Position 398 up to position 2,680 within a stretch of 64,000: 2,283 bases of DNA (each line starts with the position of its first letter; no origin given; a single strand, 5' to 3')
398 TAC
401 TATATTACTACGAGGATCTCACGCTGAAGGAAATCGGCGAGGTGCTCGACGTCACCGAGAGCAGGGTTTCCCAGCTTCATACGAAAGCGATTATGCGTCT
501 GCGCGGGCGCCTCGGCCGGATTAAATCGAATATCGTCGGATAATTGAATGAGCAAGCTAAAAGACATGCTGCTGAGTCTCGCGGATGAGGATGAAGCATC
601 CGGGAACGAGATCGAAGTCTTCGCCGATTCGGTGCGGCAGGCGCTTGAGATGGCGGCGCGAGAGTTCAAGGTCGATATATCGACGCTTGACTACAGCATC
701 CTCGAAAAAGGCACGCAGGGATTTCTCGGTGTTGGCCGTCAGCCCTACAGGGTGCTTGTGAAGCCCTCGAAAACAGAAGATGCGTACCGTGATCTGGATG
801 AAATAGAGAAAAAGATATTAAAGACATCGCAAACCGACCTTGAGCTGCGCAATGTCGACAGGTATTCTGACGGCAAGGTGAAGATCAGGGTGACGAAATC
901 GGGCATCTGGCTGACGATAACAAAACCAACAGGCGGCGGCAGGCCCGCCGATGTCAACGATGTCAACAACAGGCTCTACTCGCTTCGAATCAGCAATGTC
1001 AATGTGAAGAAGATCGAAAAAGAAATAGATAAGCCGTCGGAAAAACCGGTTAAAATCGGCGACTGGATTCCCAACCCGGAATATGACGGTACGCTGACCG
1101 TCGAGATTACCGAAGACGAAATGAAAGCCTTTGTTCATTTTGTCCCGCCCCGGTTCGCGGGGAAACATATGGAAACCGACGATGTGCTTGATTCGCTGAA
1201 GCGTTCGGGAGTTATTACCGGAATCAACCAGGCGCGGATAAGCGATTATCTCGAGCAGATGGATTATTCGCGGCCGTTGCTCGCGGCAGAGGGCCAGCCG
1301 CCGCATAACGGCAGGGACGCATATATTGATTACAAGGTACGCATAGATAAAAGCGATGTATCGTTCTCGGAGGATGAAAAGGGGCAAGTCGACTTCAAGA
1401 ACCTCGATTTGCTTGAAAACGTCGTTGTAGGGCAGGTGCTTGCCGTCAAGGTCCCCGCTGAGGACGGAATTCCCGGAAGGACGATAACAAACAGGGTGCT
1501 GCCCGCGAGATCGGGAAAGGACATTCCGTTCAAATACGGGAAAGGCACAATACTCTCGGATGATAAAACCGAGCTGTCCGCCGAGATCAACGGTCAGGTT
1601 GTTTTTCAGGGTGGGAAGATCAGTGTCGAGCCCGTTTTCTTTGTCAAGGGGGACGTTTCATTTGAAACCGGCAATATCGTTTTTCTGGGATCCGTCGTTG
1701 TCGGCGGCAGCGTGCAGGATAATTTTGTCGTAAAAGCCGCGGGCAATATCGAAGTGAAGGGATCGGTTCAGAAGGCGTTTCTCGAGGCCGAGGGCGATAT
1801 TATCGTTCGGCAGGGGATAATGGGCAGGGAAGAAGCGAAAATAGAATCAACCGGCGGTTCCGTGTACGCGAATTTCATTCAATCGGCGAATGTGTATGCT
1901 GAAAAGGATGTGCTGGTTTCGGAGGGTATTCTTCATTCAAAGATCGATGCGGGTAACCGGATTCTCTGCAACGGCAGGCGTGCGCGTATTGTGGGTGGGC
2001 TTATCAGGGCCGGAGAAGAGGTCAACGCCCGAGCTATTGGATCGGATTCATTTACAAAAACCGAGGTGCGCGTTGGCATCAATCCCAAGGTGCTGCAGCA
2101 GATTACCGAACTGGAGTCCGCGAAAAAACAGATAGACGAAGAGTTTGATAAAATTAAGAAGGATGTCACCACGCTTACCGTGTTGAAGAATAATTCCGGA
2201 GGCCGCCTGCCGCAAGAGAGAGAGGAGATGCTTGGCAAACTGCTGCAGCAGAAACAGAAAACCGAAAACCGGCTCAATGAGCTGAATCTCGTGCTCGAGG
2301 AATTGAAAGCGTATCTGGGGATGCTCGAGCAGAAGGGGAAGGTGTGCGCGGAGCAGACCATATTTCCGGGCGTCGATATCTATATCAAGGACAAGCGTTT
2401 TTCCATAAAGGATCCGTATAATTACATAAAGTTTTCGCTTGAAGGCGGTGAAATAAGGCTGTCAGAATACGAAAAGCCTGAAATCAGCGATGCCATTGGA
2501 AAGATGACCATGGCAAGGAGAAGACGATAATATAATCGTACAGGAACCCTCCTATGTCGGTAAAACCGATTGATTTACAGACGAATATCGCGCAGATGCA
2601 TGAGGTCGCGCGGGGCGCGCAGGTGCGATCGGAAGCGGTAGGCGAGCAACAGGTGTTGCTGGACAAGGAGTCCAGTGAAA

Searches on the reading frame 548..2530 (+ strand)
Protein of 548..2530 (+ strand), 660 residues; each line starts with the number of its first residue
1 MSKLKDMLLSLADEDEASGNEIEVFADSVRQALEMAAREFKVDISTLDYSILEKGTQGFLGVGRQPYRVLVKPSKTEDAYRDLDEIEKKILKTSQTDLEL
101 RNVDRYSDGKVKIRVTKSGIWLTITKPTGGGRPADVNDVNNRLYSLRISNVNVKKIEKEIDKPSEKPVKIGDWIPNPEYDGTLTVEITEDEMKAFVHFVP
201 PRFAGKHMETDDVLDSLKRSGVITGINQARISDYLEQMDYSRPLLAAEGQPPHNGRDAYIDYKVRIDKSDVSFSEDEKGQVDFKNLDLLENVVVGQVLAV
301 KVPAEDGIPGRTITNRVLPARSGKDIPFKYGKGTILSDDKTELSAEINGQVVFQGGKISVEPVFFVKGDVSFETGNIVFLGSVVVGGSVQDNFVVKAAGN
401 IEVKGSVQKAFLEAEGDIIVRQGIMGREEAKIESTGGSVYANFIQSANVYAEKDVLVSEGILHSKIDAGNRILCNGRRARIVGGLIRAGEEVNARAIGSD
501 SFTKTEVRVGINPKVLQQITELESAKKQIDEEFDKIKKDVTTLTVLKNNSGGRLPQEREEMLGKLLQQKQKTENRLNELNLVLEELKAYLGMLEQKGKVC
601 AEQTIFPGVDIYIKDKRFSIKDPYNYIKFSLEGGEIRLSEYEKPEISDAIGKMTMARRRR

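Call 43: find_encoding_contigs(protein=window:548-2530:+, flank=10000, max_places=1)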
Protein window:548-2530:+ (660 aa): 23 contigs read that carry it; 1 place shown.
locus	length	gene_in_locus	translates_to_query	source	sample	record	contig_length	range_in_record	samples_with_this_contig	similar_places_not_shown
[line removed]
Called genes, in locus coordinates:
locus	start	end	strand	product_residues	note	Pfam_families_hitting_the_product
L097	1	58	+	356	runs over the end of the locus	PF28396:SepQ_C (weak), PF01052:FliMN_C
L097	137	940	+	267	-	PF04347:FliO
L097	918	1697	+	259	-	PF00813:FliP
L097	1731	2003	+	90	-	PF01313:Bac_export_3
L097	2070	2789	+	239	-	PF01311:Bac_export_1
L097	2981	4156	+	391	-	PF01312:Bac_export_2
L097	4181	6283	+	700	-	PF00771:FHIPEP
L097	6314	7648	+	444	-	PF01695:IstB_IS21 (faint), PF00448:SRP54, PF01656:CbiA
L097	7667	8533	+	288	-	PF10609:ParA, PF00142:Fer4_NifH (weak), PF01656:CbiA, PF09140:MipZ (weak), PF13614:AAA_31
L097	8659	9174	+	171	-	-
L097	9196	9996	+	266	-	PF04542:Sigma70_r2, PF04539:Sigma70_r3 (weak), PF08281:Sigma70_r4_2, PF04545:Sigma70_r4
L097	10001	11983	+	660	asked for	PF14804:Jag_N, PF20250:FapA_N, PF03961:FapA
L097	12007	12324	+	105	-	-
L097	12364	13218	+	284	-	-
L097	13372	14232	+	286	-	PF03705:CheR_N, PF01739:CheR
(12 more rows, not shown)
